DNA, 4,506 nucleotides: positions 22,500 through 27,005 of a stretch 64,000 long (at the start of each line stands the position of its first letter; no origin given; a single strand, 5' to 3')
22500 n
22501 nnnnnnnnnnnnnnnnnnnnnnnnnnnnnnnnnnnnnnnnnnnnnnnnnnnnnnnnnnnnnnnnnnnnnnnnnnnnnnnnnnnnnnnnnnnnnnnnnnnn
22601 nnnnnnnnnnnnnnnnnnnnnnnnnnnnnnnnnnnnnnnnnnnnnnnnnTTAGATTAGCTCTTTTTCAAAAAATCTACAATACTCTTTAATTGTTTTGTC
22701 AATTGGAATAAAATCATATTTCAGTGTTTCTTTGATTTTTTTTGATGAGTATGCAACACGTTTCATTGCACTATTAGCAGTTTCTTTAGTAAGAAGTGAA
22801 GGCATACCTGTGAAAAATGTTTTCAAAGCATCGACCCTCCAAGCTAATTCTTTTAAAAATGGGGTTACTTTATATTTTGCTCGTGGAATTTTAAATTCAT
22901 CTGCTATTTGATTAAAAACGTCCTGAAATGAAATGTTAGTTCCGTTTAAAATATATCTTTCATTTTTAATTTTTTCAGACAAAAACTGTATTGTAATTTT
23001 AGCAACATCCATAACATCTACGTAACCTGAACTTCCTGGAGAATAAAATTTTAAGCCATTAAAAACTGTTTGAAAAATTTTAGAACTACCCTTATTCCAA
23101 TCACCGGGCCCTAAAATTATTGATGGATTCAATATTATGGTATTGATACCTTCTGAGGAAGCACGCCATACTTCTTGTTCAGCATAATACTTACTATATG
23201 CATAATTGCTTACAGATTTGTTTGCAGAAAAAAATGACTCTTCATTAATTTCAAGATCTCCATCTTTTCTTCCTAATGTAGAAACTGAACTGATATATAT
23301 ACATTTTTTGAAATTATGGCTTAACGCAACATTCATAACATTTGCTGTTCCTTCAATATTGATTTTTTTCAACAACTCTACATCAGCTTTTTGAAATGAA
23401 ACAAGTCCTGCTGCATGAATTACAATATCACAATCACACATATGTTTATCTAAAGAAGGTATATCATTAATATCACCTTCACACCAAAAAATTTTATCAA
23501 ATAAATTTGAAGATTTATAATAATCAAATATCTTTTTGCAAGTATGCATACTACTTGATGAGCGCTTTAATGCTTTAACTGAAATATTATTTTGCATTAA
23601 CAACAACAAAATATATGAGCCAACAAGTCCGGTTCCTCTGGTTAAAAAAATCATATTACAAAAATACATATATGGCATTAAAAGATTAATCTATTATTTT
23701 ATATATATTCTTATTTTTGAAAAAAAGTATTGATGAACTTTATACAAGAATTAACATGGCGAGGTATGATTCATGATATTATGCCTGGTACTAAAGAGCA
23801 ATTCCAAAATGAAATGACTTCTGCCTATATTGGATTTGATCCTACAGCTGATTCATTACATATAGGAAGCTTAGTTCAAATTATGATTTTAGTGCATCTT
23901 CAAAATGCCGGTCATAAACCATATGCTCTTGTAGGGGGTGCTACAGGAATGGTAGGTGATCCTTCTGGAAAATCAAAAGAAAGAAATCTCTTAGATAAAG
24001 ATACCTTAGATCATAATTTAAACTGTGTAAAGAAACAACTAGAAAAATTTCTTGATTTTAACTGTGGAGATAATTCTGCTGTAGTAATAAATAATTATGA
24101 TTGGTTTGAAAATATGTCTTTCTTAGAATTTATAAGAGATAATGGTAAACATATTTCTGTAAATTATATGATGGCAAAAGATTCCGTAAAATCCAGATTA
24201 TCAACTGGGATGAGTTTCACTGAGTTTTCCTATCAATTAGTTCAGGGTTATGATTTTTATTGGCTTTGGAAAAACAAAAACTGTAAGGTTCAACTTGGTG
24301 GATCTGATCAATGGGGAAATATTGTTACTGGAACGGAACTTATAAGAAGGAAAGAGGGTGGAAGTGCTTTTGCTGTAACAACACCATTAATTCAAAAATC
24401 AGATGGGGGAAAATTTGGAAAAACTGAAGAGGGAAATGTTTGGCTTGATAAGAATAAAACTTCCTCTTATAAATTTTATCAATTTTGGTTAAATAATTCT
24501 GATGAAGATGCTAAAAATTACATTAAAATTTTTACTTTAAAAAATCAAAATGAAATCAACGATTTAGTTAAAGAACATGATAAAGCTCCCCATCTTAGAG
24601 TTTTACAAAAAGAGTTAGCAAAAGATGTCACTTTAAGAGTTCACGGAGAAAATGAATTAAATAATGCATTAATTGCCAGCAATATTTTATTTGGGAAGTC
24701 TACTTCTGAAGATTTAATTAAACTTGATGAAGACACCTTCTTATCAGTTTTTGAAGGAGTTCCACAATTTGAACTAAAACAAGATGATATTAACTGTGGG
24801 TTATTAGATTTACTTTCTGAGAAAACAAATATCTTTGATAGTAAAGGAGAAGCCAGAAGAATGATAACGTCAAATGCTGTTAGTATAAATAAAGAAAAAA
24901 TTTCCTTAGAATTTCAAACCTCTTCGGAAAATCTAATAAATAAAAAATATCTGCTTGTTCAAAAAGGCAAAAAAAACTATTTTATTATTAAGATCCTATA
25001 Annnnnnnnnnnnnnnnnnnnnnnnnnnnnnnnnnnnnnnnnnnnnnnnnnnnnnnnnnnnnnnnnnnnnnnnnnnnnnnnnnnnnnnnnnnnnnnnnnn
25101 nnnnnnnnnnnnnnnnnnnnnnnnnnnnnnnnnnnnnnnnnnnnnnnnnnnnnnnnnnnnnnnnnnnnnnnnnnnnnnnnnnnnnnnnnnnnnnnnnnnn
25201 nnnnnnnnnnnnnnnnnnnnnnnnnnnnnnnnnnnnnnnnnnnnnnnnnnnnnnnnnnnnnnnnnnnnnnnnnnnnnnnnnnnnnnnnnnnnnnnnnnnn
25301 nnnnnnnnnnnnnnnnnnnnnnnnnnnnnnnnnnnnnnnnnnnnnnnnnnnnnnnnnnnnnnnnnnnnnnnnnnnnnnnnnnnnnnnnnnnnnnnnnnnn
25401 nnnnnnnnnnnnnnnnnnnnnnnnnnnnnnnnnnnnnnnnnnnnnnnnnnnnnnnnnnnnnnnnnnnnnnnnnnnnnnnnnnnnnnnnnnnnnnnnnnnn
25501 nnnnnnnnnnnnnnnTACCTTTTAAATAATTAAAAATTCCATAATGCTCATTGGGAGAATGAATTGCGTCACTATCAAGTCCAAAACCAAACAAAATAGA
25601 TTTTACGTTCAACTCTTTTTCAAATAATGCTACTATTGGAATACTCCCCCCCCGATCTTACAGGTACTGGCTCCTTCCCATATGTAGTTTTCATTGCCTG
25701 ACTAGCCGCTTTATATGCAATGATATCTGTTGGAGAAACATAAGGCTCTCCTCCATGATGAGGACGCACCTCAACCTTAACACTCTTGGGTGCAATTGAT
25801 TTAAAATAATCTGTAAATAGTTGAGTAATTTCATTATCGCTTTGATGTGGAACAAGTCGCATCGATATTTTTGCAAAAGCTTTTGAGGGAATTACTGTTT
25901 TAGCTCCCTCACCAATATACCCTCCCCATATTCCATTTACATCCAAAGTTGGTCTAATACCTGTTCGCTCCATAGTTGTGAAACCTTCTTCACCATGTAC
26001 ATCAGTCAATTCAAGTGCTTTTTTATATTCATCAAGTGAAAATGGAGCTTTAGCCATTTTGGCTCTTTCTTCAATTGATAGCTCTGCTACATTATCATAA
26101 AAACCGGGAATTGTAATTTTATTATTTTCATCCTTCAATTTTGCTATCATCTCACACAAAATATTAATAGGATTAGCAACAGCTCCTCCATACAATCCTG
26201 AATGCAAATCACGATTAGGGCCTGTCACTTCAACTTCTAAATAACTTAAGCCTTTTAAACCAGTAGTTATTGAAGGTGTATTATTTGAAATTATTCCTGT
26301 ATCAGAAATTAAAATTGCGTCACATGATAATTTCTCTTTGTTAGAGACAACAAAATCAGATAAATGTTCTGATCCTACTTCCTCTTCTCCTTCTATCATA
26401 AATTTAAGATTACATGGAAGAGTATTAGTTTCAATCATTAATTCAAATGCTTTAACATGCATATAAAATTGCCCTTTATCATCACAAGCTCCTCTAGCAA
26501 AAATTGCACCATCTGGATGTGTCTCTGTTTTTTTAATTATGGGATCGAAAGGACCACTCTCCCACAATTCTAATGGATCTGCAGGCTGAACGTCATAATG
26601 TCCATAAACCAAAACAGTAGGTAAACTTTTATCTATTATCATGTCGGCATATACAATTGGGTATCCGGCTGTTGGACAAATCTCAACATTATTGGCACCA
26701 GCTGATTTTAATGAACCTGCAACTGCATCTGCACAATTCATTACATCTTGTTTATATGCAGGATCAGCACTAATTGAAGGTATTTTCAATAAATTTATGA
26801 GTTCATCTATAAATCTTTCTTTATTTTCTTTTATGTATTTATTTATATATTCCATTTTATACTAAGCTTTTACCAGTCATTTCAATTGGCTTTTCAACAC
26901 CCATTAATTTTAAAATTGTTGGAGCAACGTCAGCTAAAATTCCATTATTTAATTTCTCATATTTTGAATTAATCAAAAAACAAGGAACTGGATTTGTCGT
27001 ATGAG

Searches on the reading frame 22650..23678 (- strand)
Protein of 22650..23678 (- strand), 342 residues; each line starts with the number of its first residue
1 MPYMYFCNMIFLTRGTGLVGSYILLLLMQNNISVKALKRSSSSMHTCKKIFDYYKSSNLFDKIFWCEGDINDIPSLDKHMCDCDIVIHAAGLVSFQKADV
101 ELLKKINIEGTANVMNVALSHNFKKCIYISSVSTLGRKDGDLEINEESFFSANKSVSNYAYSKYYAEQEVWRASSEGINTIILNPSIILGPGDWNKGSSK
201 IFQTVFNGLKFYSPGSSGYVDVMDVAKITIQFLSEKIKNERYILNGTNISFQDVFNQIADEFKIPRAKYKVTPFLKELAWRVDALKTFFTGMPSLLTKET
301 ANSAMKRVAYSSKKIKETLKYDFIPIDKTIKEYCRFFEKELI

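Call 63: search_protein_families(library=pfam, proteins=[window:22650-23678:-], max_evalue=0.00001)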
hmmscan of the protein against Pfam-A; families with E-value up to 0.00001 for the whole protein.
window:22650-23678:- (342 aa): 6 families
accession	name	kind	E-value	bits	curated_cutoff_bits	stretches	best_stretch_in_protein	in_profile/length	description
PF01370.27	Epimerase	-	6.4e-26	91.7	20.9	1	12-235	3-227/240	NAD dependent epimerase/dehydratase family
PF01073.25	3Beta_HSD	-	4.3e-21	75.6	22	1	13-210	3-202/280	3-beta hydroxysteroid dehydrogenase/isomerase family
PF07993.18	NAD_binding_4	-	2.6e-20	73.1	20.1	1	12-211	1-228/258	Male sterility protein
PF16363.11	GDP_Man_Dehyd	-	1.8e-12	47.8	27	1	13-170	3-164/332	GDP-mannose 4,6 dehydratase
PF13460.12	NAD_binding_10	-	3.7e-08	33.9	27.2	1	15-189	2-147/184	NAD(P)H-binding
PF02719.21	Polysacc_synt_2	-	2.8e-07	30.4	20.2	1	10-131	1-128/293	Polysaccharide biosynthesis protein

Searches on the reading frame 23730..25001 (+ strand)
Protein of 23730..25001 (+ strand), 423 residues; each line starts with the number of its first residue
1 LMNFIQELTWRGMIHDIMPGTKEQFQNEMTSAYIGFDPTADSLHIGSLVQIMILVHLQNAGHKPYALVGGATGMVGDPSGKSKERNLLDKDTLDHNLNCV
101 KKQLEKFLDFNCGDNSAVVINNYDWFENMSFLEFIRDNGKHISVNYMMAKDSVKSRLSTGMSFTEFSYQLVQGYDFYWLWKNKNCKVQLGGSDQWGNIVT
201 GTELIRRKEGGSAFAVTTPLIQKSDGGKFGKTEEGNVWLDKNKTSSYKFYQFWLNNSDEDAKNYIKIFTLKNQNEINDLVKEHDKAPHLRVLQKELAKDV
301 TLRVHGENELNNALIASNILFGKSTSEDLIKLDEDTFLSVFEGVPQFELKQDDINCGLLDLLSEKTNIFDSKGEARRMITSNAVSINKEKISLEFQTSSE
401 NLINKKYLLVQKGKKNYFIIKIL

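Call 63: search_protein_families(library=pfam, proteins=[window:23730-25001:+], max_evalue=0.00001)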
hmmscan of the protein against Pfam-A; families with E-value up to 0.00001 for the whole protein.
window:23730-25001:+ (423 aa): 2 families
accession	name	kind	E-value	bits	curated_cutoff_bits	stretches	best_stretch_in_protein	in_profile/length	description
PF00579.31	tRNA-synt_1b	-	1.3e-78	264.8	21.1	1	28-321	4-291/292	tRNA synthetases class I (W and Y)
PF22421.1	SYY_C-terminal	-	5.3e-17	61.9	27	1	339-420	4-83/83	Tyrosine--tRNA ligase SYY-like C-terminal domain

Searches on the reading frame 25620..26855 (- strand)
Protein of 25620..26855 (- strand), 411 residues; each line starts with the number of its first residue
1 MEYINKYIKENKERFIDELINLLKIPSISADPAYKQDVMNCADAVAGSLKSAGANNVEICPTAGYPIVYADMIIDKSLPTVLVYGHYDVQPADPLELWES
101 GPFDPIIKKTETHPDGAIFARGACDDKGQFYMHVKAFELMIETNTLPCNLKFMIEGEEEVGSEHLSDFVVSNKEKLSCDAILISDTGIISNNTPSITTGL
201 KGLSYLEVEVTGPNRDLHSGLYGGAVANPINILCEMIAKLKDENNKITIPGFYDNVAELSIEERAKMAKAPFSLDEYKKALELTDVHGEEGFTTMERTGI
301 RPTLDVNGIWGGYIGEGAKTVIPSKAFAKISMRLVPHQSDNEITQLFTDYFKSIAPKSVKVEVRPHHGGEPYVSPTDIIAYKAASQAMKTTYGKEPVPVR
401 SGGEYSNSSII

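Call 19: search_protein_families(library=pfam, proteins=[window:25620-26855:-], max_evalue=0.00001)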
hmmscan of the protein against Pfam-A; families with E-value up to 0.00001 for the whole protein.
window:25620-26855:- (411 aa): 2 families
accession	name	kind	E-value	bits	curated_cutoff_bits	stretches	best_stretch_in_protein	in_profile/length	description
PF01546.33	Peptidase_M20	-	6.2e-22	79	24.6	1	82-402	1-154/206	Peptidase family M20/M25/M40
PF07687.19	M20_dimer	-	1.1e-19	70.8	21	1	199-357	2-105/107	Peptidase dimerisation domain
